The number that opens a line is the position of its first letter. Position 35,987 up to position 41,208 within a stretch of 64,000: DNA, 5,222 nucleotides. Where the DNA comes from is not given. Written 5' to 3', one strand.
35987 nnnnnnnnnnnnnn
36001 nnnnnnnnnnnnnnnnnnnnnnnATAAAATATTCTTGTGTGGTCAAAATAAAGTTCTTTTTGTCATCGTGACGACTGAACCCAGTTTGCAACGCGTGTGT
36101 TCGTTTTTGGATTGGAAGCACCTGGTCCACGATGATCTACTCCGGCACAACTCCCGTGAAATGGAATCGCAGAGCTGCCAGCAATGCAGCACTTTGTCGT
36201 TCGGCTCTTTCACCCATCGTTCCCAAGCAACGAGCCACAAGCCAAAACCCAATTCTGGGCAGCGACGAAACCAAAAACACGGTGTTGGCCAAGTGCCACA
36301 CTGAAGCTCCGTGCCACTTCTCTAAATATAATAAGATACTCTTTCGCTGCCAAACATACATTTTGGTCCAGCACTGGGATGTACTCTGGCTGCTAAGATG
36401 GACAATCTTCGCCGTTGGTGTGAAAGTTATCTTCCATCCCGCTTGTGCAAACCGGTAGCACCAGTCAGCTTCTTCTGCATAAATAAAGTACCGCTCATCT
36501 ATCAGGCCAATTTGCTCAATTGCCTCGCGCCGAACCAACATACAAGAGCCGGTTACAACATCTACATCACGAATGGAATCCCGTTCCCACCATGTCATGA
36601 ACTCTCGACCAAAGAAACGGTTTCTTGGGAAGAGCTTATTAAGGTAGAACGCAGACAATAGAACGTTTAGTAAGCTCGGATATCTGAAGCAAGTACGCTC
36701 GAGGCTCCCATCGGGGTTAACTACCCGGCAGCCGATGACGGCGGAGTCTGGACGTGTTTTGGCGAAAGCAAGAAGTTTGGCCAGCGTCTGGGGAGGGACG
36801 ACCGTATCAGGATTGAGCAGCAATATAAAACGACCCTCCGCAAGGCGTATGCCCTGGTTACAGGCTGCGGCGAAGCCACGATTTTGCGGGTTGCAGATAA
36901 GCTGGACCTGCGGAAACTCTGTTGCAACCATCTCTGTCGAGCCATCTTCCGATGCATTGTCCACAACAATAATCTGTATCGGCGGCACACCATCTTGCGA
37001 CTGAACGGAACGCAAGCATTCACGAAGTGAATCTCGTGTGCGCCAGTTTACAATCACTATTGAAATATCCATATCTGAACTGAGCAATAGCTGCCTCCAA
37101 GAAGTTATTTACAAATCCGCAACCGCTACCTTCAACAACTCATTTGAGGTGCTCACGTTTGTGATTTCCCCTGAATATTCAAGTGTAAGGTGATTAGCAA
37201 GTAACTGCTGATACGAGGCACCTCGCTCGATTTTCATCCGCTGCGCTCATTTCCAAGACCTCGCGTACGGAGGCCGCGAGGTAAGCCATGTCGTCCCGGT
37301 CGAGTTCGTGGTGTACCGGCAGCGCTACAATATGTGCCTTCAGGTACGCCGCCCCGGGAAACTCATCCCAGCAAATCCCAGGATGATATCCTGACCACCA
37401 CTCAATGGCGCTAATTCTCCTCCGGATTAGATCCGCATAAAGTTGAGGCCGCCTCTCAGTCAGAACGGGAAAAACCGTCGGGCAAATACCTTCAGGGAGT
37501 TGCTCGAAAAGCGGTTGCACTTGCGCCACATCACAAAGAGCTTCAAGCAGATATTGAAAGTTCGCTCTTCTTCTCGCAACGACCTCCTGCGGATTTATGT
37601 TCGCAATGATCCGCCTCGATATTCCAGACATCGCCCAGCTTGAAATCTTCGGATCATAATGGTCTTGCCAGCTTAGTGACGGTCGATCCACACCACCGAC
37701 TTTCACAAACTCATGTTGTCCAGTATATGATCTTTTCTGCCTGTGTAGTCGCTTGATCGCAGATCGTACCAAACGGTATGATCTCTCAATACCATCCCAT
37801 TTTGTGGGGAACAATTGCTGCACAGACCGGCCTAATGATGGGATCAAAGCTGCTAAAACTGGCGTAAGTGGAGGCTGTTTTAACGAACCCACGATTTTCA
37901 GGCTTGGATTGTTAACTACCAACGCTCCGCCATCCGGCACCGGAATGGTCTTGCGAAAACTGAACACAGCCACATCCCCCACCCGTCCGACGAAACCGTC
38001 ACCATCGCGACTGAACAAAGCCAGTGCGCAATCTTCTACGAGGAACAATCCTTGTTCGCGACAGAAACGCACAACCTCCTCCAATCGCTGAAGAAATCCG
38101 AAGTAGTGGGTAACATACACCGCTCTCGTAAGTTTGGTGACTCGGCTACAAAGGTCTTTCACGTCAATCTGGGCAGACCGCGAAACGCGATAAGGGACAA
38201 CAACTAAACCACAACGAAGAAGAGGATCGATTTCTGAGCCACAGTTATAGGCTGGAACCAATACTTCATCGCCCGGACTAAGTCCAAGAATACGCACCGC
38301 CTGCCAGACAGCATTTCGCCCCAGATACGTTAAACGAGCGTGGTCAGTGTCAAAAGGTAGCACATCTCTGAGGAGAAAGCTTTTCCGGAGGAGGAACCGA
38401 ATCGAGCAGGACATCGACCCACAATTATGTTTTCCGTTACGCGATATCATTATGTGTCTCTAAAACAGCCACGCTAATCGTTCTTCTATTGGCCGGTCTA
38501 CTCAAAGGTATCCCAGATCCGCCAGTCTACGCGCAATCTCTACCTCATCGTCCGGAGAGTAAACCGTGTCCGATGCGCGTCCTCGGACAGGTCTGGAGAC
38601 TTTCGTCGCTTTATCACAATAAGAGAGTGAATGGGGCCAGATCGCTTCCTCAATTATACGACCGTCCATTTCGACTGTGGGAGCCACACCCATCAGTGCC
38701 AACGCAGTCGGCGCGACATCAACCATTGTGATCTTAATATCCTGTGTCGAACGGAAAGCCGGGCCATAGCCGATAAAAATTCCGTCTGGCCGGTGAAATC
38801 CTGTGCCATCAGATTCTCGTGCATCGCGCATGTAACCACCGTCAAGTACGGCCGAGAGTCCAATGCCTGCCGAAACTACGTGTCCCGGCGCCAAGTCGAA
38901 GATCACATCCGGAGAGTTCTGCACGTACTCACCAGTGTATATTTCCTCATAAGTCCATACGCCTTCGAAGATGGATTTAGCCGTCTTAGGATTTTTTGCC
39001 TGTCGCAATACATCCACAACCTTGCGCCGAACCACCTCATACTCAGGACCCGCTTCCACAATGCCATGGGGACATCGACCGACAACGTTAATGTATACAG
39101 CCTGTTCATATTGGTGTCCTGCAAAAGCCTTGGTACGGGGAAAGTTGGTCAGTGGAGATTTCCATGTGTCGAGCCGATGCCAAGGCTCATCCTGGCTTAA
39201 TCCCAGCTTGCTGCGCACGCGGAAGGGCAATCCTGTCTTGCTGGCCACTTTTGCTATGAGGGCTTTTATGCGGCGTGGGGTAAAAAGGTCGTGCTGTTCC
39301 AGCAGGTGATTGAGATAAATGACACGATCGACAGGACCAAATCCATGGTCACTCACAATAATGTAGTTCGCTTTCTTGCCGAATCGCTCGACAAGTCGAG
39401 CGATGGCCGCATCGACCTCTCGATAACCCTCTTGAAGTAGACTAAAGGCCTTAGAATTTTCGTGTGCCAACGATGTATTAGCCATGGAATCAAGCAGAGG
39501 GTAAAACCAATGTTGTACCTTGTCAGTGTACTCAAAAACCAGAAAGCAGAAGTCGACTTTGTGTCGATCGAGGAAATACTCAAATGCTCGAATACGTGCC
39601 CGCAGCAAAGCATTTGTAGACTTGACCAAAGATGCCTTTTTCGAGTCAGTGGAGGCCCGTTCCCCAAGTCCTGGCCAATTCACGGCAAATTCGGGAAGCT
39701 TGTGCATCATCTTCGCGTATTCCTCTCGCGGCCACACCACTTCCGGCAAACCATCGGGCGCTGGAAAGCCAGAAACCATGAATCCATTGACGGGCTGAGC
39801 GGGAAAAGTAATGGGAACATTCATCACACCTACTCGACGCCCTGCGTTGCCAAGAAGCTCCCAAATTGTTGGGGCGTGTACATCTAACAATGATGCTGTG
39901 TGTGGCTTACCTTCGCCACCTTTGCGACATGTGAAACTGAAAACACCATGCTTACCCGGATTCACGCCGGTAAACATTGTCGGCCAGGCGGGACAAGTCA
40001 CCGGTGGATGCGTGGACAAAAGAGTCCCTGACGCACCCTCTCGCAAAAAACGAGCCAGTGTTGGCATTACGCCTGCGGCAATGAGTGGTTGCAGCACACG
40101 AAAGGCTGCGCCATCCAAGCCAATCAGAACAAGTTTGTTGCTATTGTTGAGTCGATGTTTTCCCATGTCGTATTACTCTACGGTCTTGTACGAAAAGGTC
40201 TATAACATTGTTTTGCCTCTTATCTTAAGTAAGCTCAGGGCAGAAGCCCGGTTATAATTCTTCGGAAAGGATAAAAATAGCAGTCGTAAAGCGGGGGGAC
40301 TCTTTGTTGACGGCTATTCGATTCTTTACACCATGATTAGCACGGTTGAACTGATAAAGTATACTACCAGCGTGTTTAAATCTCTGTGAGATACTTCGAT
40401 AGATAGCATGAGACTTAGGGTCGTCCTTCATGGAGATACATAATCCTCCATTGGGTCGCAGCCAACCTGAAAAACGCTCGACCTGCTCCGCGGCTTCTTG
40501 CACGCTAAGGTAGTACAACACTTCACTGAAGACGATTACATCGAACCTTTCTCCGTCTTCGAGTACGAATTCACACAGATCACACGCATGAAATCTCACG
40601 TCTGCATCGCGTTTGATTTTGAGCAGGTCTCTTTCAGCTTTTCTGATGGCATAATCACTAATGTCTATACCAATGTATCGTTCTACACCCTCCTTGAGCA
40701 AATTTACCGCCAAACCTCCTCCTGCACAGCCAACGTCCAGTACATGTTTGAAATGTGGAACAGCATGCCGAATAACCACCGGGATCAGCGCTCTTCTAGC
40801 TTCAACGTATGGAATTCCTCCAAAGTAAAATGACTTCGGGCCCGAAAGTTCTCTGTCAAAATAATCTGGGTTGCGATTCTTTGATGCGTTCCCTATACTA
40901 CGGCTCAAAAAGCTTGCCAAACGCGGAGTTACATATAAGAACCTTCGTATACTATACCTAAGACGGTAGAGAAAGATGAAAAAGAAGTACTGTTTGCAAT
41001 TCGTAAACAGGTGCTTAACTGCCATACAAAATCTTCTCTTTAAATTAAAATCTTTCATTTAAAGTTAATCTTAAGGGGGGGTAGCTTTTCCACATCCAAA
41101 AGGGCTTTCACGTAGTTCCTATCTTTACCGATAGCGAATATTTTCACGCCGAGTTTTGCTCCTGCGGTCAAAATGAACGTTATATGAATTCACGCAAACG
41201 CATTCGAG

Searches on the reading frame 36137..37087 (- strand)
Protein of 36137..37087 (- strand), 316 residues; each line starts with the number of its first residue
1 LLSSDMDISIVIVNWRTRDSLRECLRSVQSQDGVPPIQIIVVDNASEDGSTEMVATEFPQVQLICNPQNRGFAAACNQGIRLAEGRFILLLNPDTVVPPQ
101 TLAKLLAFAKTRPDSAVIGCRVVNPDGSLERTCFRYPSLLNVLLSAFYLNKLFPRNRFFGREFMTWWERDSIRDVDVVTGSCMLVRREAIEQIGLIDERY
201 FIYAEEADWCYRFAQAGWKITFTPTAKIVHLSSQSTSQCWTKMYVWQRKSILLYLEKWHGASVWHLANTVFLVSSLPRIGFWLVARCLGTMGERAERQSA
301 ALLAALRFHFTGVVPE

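Call 14: search_protein_families(library=pfam, proteins=[window:36137-37087:-], max_evalue=0.001)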
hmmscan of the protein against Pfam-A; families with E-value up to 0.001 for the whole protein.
window:36137-37087:- (316 aa): 5 families
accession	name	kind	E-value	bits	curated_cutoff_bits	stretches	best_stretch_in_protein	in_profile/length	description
PF00535.33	Glycos_transf_2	-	9e-28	97.7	23.3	1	9-154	1-132/168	Glycosyl transferase family 2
PF13641.12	Glyco_tranf_2_3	-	1.9e-23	84.1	27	1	8-240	3-221/230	Glycosyltransferase like family 2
PF13632.12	Glyco_trans_2_3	-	5.5e-12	46.3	27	1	170-278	64-171/198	Glycosyl transferase family group 2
PF13506.12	Glyco_transf_21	-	1.9e-07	31.1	21.7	1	158-248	83-174/174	Glycosyl transferase family 21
PF10111.15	Glyco_tranf_2_2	-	3e-05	24.1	27.3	1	17-212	11-198/276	Glycosyltransferase like family 2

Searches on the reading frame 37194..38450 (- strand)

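Call 14: search_protein_families(library=pfam, proteins=[window:37194-38450:-], max_evalue=0.001)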
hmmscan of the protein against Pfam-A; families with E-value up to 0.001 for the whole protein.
window:37194-38450:- (418 aa): 3 families
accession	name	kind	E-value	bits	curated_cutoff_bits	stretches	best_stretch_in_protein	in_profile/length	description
PF01041.23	DegT_DnrJ_EryC1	-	4.5e-27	95.6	19.8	1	44-185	48-192/360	DegT/DnrJ/EryC1/StrS aminotransferase family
PF00155.27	Aminotran_1_2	-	4.6e-05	23.2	19.7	1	28-150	58-195/361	Aminotransferase class I and II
PF00266.25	Aminotran_5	-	0.00015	21.4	21.5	1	46-174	75-207/371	Aminotransferase class-V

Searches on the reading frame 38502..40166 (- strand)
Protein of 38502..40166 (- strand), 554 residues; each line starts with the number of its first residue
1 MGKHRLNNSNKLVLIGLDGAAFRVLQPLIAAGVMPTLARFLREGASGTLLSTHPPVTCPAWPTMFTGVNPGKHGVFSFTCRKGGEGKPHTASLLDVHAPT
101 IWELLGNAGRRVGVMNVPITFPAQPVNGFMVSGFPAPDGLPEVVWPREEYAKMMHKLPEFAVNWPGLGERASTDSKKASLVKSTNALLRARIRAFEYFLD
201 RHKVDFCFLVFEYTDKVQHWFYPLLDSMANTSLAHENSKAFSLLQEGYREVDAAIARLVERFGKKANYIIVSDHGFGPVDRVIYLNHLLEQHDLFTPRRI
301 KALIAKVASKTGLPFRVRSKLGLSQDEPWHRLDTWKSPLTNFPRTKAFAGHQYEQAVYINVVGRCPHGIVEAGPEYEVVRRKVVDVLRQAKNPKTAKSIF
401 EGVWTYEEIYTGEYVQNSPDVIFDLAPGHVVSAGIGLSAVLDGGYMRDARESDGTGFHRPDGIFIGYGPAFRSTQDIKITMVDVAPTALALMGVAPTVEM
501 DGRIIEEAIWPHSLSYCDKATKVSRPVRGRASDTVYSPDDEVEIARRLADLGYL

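Call 14: search_protein_families(library=pfam, proteins=[window:38502-40166:-], max_evalue=0.001)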
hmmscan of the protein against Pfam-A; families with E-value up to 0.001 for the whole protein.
window:38502-40166:- (554 aa): 2 families
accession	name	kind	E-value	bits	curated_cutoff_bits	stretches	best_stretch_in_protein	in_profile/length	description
PF01663.27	Phosphodiest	-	3.2e-39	135.9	23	1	12-431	1-323/342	Type I phosphodiesterase / nucleotide pyrophosphatase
PF00884.28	Sulfatase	-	0.00081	19.2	25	0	34-94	26-76/301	Sulfatase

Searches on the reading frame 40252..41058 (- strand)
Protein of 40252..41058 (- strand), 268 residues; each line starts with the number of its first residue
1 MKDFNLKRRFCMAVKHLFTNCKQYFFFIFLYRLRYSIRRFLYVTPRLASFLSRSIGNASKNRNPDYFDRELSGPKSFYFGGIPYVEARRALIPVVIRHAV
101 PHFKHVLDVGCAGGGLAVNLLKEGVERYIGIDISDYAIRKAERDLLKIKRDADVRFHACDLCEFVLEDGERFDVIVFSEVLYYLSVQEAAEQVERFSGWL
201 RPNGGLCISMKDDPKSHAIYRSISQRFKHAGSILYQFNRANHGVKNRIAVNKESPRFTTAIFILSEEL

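Call 14: search_protein_families(library=pfam, proteins=[window:40252-41058:-], max_evalue=0.001)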
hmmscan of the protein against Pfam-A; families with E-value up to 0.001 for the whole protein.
window:40252-41058:- (268 aa): 12 families
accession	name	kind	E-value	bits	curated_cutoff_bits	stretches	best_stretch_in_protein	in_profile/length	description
PF13649.12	Methyltransf_25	-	1.6e-14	54.8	27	1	106-204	1-97/97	Methyltransferase domain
PF13847.12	Methyltransf_31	-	1.9e-13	50.7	27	1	105-212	6-113/145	Methyltransferase domain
PF08242.18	Methyltransf_12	-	6.6e-13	49.7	30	1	107-206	1-98/98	Methyltransferase domain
PF08241.18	Methyltransf_11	-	2.4e-12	47.8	21.2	1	107-207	1-94/95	Methyltransferase domain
PF13489.12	Methyltransf_23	-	2.9e-11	43.8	27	1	102-212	22-120/164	Methyltransferase domain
PF05401.17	NodS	-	7.4e-11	42.7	24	1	102-206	43-142/201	Nodulation protein S (NodS)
PF03291.22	mRNA_G-N7_MeTrfase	-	1.8e-06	27.8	26.6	1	105-224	64-193/315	mRNA (guanine-N(7))-methyltransferase domain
PF06325.19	PrmA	-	9.6e-06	25.7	22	1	102-176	161-231/296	Ribosomal protein L11 methyltransferase (PrmA)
PF05175.20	MTS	-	1.9e-05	24.8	23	1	102-177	31-104/170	Methyltransferase small domain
PF01739.24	CheR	-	3.1e-05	23.9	27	1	148-210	112-175/195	CheR methyltransferase, SAM binding domain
PF01728.25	FtsJ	-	5.1e-05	23.7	24.1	1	104-231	23-160/181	FtsJ-like methyltransferase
PF12847.13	Methyltransf_18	-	0.00083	19.8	27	0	96-176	8-87/151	Methyltransferase domain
